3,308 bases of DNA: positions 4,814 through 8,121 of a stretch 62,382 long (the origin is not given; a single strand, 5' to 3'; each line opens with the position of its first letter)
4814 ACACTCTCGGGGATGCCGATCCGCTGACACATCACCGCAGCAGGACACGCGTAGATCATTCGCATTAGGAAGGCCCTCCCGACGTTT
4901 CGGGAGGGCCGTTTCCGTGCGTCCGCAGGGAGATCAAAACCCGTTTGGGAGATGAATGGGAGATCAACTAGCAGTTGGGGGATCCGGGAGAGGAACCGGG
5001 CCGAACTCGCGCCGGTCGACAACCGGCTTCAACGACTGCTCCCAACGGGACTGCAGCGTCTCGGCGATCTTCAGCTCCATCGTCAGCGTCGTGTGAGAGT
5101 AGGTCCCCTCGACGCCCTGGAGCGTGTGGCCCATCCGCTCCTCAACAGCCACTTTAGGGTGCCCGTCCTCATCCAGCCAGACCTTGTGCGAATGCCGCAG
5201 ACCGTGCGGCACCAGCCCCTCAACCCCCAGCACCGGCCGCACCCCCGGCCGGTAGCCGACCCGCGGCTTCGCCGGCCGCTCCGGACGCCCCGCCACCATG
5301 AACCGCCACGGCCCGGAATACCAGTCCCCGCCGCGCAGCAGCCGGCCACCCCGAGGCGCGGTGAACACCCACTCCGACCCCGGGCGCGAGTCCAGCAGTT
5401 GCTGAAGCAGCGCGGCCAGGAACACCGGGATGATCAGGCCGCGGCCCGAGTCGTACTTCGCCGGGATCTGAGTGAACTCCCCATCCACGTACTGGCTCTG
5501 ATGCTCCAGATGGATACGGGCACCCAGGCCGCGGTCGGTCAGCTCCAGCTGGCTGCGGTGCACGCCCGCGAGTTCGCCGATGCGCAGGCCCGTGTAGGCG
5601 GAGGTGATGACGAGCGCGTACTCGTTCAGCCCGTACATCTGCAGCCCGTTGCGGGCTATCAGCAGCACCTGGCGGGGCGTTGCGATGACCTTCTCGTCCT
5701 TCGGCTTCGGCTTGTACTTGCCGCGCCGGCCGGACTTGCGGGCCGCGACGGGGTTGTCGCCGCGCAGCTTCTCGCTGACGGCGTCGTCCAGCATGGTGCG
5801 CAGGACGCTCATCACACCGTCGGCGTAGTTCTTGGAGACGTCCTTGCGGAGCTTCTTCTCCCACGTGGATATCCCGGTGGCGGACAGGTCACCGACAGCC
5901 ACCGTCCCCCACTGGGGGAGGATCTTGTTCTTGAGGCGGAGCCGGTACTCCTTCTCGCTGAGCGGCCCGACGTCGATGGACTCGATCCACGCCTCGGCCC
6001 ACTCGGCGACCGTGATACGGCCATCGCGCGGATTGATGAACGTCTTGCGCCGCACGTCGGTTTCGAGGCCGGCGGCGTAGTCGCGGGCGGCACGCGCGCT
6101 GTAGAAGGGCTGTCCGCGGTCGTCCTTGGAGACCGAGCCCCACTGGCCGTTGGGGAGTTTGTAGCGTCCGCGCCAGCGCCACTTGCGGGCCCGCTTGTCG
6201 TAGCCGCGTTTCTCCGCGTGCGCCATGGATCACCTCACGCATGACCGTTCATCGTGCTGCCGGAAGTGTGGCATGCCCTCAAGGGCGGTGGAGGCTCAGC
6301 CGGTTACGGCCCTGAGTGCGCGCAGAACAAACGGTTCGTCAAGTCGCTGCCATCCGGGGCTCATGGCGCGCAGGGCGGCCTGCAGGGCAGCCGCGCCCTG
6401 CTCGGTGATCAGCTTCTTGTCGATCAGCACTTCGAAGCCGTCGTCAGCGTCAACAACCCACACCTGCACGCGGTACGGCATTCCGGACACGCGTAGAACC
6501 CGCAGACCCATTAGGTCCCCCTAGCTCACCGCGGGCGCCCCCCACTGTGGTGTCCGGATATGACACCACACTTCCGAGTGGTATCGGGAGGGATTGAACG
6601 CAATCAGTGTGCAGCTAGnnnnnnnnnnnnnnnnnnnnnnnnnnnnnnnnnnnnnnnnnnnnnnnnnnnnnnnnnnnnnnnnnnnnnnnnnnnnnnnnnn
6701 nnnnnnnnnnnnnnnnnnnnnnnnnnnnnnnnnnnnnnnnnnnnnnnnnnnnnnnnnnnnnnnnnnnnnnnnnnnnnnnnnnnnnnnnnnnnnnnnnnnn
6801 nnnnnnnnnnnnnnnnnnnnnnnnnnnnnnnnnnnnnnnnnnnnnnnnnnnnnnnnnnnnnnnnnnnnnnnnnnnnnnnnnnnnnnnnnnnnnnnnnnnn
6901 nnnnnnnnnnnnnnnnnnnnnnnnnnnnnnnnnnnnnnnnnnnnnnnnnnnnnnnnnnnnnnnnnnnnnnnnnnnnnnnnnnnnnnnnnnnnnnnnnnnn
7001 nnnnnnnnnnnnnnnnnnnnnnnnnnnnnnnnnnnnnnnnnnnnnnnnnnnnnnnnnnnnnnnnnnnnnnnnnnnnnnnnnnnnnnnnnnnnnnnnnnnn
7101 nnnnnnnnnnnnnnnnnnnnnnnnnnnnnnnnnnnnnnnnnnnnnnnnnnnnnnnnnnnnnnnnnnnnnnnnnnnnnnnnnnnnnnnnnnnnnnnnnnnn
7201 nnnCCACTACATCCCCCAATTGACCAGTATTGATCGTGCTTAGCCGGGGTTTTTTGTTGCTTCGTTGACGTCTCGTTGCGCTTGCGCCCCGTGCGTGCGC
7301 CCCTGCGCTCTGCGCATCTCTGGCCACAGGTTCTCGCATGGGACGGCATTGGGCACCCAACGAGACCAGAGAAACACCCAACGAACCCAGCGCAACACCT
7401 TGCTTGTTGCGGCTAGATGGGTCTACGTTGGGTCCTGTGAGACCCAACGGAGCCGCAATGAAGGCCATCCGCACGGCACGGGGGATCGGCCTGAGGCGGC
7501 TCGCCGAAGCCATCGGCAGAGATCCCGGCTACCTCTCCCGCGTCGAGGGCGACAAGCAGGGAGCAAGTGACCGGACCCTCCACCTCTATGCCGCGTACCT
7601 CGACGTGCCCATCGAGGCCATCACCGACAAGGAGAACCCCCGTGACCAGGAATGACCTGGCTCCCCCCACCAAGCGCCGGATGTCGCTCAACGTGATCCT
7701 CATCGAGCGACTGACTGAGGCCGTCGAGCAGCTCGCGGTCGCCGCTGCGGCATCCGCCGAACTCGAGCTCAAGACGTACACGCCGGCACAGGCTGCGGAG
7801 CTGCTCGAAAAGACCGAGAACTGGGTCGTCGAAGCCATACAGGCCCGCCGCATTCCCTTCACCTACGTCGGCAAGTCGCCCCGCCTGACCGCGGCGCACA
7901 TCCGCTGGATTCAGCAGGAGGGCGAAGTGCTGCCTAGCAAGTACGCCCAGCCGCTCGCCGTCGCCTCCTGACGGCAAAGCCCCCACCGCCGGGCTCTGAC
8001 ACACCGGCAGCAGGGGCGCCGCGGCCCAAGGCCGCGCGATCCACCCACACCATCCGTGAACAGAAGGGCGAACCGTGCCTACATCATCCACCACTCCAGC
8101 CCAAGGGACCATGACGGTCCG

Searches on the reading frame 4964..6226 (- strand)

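Call 70: search_protein_families(library=phrogs, proteins=[window:4964-6226:-], max_evalue=0.00001)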
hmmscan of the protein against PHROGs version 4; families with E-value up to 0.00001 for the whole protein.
window:4964-6226:- (420 aa): 2 families
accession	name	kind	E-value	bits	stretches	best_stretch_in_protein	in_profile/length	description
phrog_1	-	integration and excision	4.4e-40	139.5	1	8-398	116-454/611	integrase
phrog_216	-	integration and excision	9.1e-14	52.2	1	129-400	11-245/301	integrase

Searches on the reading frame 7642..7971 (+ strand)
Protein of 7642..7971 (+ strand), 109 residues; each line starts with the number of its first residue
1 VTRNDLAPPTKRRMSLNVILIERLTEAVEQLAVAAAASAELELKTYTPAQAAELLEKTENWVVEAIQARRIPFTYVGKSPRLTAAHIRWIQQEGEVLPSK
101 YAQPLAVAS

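Call 70: search_protein_families(library=phrogs, proteins=[window:7642-7971:+], max_evalue=0.00001)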
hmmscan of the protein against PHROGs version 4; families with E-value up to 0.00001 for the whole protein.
window:7642-7971:+ (109 aa): 2 families
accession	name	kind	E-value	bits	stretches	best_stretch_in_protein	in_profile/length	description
phrog_1840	-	integration and excision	1e-07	33.4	1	43-106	4-67/90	excisionase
phrog_6058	-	unknown function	1.3e-06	29.2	1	28-75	7-54/113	-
